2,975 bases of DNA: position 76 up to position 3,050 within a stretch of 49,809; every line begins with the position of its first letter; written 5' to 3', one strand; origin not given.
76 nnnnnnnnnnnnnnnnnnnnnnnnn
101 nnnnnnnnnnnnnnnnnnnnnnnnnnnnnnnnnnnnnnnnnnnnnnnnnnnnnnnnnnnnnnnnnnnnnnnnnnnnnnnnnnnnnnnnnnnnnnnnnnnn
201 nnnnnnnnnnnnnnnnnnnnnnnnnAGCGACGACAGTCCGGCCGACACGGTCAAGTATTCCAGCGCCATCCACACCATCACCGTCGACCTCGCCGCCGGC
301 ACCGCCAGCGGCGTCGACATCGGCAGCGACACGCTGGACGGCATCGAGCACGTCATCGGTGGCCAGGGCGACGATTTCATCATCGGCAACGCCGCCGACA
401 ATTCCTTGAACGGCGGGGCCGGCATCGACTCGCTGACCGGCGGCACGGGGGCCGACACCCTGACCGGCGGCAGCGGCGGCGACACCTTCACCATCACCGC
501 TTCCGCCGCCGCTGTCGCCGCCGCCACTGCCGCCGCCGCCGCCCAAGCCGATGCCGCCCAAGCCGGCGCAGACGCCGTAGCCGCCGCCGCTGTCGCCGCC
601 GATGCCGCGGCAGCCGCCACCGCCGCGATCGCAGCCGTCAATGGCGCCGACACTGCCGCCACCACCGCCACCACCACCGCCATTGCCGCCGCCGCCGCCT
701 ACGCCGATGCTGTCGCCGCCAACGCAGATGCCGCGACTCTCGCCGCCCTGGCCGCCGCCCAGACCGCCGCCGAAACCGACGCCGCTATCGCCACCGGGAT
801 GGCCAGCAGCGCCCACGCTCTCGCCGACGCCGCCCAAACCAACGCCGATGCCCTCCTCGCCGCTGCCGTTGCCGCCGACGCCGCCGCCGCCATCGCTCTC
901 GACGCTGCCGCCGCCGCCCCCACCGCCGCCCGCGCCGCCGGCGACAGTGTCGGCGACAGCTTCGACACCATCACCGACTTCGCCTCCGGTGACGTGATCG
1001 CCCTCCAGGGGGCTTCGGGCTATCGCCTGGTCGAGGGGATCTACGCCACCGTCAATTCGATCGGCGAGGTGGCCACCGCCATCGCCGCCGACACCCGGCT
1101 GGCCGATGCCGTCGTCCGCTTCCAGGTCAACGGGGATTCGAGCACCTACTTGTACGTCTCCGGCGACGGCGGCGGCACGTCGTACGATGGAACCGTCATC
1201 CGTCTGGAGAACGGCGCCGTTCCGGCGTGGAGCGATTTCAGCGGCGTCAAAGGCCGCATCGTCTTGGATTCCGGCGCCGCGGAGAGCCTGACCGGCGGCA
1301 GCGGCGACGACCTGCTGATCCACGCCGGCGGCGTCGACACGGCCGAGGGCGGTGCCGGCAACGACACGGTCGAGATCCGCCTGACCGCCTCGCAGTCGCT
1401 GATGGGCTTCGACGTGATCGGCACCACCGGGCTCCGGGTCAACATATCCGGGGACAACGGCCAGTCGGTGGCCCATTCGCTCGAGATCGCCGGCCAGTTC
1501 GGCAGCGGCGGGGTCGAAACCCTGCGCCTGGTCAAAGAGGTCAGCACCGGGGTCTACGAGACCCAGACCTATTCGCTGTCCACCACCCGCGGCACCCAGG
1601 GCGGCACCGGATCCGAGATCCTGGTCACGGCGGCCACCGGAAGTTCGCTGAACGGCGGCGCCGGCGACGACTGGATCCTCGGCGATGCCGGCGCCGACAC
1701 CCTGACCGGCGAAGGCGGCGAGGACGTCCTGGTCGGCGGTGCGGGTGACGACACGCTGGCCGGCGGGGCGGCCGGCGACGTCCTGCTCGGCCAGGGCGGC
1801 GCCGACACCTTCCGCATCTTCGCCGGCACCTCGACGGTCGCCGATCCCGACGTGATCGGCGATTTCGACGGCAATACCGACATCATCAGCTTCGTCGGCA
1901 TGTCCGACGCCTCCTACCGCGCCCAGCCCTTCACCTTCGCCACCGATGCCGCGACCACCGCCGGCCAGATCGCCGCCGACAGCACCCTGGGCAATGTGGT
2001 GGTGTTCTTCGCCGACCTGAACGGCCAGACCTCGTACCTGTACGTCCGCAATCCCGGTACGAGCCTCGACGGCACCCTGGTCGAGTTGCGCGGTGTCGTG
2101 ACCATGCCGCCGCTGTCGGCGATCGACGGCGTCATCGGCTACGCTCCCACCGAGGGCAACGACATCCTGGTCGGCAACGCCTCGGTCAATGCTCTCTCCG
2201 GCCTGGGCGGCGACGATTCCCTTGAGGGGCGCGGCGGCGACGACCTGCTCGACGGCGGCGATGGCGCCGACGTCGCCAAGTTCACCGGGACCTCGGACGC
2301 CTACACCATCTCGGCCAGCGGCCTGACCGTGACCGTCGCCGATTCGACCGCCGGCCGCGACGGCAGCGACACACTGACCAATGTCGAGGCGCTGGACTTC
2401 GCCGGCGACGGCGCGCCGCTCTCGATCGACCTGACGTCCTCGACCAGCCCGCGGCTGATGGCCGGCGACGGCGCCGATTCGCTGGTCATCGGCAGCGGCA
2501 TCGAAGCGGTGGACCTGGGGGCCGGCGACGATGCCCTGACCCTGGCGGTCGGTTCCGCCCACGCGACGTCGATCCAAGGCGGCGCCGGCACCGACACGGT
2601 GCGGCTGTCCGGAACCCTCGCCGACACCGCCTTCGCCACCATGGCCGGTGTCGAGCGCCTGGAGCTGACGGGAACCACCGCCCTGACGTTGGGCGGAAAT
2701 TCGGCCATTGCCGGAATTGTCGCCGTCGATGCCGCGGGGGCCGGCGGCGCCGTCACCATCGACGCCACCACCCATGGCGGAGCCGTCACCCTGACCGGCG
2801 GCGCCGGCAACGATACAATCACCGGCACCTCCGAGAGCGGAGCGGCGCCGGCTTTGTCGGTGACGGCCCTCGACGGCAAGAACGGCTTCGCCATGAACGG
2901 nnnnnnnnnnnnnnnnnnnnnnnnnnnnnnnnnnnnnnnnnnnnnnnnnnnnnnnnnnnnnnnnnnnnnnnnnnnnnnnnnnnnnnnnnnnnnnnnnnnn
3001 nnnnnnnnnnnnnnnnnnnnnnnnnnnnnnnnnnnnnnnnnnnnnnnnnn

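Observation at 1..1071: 98%-identical inverted repeat brackets the 5' RTX/poly-Ala cassette of the giant gene: candidate invertible N-terminal cassette or head-to-head paralogue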

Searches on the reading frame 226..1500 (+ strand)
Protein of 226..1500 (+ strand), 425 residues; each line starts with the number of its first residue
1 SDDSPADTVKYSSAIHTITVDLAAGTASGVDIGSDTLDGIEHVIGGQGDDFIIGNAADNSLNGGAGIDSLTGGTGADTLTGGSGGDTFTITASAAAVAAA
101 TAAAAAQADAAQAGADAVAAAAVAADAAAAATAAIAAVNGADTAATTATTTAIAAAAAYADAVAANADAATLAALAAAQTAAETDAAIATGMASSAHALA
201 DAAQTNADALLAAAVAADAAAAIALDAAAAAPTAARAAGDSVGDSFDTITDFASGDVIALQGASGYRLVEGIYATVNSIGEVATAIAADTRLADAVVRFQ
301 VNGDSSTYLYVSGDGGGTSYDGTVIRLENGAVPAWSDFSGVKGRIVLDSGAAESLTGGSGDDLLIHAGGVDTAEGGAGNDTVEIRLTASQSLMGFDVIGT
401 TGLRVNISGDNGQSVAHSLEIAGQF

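Call 56: search_protein_families(library=pfam, proteins=[window:226-1260:+], max_evalue=0.01)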
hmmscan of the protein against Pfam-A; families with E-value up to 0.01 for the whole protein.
window:226-1260:+ (345 aa): 1 family
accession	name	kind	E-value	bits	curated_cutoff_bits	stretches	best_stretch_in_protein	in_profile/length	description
PF00353.25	HemolysinCabind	-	1.7e-09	37.9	23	2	53-87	1-35/36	RTX calcium-binding nonapeptide repeat (4 copies)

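Call 68: search_protein_representatives(protein=window:226-1500:+)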
Query: 425 residues. Proteins with E-value up to 0.001 (for the whole library): 58568; up to 1e-10: 19971; up to 1e-30: 2849. The best 150 are listed.
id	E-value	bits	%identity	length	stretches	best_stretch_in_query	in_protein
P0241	0.0e+00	1116.0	42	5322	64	5-200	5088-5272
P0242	0.0e+00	1026.9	44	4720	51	4-97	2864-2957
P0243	0.0e+00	1010.0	41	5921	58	7-116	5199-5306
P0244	8.7e-298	1002.6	42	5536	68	5-97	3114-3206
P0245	6.8e-244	825.3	43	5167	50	7-95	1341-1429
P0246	2.7e-236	800.2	44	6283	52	6-98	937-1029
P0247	9.8e-223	755.7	44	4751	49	6-97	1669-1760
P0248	7.5e-221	749.4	42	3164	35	3-108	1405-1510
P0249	4.8e-214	727.1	41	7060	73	7-90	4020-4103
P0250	1.2e-208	709.3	45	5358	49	6-88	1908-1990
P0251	2.1e-205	698.6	39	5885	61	7-100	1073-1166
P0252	3.4e-203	691.3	43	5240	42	6-98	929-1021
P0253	1.5e-196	669.5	42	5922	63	2-116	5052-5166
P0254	4.0e-189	645.1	41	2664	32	6-96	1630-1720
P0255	3.6e-187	638.7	41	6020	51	7-97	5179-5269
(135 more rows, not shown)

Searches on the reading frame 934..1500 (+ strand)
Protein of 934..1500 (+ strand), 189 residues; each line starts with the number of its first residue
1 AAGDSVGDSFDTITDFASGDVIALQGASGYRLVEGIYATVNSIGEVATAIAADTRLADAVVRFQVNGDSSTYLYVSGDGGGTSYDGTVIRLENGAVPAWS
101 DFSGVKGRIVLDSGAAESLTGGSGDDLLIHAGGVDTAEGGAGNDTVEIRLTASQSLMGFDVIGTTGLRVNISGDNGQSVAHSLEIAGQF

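Call 16: find_homologous_proteins(query=window:934-1500:+, max_evalue=0.001)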
Query window:934-1500:+: 1266 candidates shared short words with the query, none scored E <= 0.001.

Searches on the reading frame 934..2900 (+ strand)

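Call 19: find_related_loci(query=window:934-2900:+, collection=genome_contigs, flank=10000)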
Query window:934-2900:+ (655 aa) in genome_contigs; peptide patterns used: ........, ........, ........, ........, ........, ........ (x = any residue, [..] = any of these).
217 stretches matched a pattern; 39 encode a relative of the query (tblastn E <= 1e-3); 39 distinct loci.
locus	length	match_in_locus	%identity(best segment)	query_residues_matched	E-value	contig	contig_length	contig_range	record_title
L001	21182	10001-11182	31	109-633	5e-18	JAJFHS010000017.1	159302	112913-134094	MAG: Hyphomicrobiales bacterium isolate OFTM307 OFTM307_16, whole genome shotgun sequence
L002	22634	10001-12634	30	102-631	1e-16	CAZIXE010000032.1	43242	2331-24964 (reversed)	MAG TPA_asm: uncultured Rhizobiaceae bacterium isolate binchicken_co107_240 genome assembly, contig: NODE_2200_length_43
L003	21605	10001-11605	52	117-545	7e-12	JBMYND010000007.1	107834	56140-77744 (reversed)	MAG: Parvibaculales bacterium isolate ME_XS_2107_bin_25 ME_XS_2107_bin_25_6, whole genome shotgun sequence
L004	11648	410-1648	28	117-447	2e-11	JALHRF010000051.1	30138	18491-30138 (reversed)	MAG: Bauldia sp. isolate maxbin.096_sub c_000000006738, whole genome shotgun sequence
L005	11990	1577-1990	42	239-446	2e-10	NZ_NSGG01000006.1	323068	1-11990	Mesorhizobium sp. WSM3859 contig_6, whole genome shotgun sequence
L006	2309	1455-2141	34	115-474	7e-10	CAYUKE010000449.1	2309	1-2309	MAG TPA_asm: uncultured Geminicoccaceae bacterium isolate SRP128890_co1_126 genome assembly, contig: NODE_66345_length_2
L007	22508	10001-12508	46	219-328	2e-9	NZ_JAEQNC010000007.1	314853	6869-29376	Rhizobium setariae strain KVB221 contig7, whole genome shotgun sequence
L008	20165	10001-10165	56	239-293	3e-9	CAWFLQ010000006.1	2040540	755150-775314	MAG: uncultured Alphaproteobacteria bacterium isolate MFD06229.bin.2.38 genome assembly, contig: contig_3142, whole geno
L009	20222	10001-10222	48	248-318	3e-8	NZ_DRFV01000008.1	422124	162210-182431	MAG: Pseudohongiella sp. isolate HyVt-330 HyVt-330_k145_196378, whole genome shotgun sequence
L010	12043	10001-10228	45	223-293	8e-8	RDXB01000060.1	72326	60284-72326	MAG: Oscillatoriales cyanobacterium isolate PH2015_14S_56_116 PH2015_14S_scaffold_83, whole genome shotgun sequence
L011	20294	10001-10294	41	241-331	6e-8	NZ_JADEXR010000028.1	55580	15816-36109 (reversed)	Aff. Roholtiella sp. LEGE 12411 NODE_31_length_55580_cov_27.289813, whole genome shotgun sequence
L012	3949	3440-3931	35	117-291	3e-7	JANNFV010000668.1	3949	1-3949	MAG: Hyphomicrobiales bacterium isolate OTE_75_metabat_269_sub OTE_75_k141_3617950, whole genome shotgun sequence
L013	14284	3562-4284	36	117-311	5e-7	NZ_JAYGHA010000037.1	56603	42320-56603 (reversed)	Anabaena sp. UHCC 0451 scaffold00037__length=56603, whole genome shotgun sequence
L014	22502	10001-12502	40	222-561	5e-7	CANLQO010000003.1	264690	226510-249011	uncultured Rhodobacteraceae bacterium isolate 960_2.fasta genome assembly, contig: NODE_7, whole genome shotgun sequence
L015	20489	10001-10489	30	224-391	1e-6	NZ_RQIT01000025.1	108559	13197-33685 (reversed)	Bradyrhizobium sp. RP6 NODE_25_length_108559_cov_27.6975, whole genome shotgun sequence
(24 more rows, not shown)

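Call 28: find_related_loci(query=window:934-2900:+, collection=metagenome_contigs, flank=10000)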
Query window:934-2900:+ (655 aa) in metagenome_contigs; peptide patterns used: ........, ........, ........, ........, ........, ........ (x = any residue, [..] = any of these).
221 stretches matched a pattern; 30 encode a relative of the query (tblastn E <= 1e-3); 30 distinct loci.
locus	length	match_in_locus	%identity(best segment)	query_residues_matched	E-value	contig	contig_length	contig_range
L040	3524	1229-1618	42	223-511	3e-11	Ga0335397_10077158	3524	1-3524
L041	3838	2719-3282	29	115-291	5e-11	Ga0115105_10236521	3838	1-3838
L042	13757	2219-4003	33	114-559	9e-11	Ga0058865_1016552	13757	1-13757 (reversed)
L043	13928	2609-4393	33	114-559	9e-11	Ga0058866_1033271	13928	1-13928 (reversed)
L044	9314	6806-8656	33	115-636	3e-10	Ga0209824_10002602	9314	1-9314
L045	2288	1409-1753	42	223-324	3e-10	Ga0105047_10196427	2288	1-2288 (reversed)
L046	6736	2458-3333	30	110-560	3e-9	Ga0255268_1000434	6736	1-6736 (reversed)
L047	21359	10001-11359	30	115-649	1e-8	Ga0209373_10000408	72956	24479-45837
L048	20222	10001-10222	48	248-318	2e-8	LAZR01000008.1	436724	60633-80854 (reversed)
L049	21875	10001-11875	26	117-631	2e-8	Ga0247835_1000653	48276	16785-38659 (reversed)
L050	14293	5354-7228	26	117-631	2e-8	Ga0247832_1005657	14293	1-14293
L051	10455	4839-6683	30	228-631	8e-8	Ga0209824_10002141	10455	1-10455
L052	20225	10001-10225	44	248-318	1e-7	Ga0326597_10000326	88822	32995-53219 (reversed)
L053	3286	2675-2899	41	248-318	1e-6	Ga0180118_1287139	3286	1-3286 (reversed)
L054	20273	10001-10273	41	230-311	2e-6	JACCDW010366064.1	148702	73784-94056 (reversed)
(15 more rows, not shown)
